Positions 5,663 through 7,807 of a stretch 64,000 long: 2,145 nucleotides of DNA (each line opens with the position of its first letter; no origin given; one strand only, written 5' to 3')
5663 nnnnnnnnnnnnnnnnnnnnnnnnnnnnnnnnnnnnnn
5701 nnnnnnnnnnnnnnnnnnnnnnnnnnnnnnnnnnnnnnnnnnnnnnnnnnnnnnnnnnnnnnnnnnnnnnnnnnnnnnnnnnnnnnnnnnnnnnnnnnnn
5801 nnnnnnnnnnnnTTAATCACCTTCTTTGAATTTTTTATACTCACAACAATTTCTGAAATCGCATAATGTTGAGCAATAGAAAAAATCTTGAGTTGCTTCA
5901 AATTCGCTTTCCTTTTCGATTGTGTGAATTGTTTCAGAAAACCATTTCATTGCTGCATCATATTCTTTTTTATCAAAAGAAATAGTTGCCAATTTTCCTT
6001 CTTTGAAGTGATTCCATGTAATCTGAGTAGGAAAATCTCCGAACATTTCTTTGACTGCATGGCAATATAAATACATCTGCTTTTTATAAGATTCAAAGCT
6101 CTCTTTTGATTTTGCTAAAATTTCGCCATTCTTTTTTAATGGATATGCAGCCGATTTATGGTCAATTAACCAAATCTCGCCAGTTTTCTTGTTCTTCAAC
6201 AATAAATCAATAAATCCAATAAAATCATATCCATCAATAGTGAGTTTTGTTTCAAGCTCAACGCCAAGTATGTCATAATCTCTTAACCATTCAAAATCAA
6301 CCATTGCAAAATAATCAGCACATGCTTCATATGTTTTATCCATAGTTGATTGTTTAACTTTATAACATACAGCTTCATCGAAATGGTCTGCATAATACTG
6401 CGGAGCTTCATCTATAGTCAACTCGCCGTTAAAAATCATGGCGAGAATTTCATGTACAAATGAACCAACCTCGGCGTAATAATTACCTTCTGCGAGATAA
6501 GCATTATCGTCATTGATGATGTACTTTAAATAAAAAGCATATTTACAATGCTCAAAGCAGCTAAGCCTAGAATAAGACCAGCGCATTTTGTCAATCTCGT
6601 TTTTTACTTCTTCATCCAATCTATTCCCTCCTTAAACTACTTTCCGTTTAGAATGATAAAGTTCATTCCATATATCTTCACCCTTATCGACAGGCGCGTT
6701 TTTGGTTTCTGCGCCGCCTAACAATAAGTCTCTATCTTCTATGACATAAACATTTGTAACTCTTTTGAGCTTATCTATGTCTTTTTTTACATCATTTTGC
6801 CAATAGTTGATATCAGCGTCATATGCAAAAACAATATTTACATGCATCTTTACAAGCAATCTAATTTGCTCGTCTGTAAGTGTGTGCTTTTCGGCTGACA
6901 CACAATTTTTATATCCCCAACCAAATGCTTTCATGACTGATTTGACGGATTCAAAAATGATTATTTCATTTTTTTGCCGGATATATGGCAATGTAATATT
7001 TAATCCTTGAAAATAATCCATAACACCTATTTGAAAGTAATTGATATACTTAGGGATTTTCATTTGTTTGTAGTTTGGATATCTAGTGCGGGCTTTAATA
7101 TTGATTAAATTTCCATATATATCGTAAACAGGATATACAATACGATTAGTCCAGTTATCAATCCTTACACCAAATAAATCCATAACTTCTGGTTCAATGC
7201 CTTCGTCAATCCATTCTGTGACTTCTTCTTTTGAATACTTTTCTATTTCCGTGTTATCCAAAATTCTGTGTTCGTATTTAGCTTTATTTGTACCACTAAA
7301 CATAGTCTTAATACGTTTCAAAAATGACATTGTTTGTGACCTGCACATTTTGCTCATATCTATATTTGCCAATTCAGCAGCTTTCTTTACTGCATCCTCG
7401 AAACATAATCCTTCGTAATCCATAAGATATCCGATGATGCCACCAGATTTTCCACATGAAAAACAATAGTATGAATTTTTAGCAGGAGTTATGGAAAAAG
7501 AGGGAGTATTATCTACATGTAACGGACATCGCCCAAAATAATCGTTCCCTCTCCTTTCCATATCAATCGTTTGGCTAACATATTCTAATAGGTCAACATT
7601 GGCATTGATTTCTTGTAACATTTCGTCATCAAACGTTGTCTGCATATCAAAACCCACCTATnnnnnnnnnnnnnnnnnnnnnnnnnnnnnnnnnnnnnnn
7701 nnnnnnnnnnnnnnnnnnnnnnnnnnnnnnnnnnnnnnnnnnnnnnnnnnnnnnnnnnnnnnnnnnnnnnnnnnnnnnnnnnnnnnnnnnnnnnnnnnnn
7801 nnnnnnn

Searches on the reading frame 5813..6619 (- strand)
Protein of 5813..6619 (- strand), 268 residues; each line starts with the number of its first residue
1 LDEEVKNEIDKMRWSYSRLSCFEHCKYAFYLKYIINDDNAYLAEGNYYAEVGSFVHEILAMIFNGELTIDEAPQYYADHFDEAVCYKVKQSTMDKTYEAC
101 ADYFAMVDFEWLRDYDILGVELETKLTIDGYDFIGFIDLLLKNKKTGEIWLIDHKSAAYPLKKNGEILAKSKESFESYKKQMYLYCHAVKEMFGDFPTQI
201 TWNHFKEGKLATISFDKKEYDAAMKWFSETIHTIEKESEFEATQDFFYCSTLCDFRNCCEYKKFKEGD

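Call 79: search_protein_families(library=pfam, proteins=[window:5813-6619:-], max_evalue=0.001)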
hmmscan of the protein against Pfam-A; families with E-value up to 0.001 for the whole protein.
window:5813-6619:- (268 aa): 1 family
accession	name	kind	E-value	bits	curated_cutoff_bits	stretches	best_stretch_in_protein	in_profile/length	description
PF12705.13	PDDEXK_1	-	5.7e-25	89.1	22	1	13-260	1-247/247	PD-(D/E)XK nuclease superfamily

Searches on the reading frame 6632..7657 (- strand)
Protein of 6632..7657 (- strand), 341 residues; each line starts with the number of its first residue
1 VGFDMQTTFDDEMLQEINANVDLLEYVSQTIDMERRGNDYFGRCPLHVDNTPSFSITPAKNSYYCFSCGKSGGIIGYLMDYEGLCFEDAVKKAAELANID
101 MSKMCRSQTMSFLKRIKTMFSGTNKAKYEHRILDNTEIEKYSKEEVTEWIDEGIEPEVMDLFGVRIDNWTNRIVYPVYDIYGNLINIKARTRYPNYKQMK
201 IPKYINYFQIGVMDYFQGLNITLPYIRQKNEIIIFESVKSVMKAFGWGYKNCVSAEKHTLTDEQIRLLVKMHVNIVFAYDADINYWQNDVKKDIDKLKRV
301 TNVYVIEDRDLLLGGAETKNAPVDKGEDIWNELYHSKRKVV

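Call 79: search_protein_families(library=pfam, proteins=[window:6632-7657:-], max_evalue=0.001)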
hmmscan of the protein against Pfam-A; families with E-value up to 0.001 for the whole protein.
window:6632-7657:- (341 aa): 2 families
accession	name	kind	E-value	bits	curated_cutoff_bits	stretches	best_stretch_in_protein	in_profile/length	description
PF01807.25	Zn_ribbon_DnaG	-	8.6e-28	96.5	24.9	1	11-103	3-95/98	CHC2 zinc finger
PF13662.12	Toprim_4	-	0.00053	20.6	25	1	230-283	1-61/85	Toprim domain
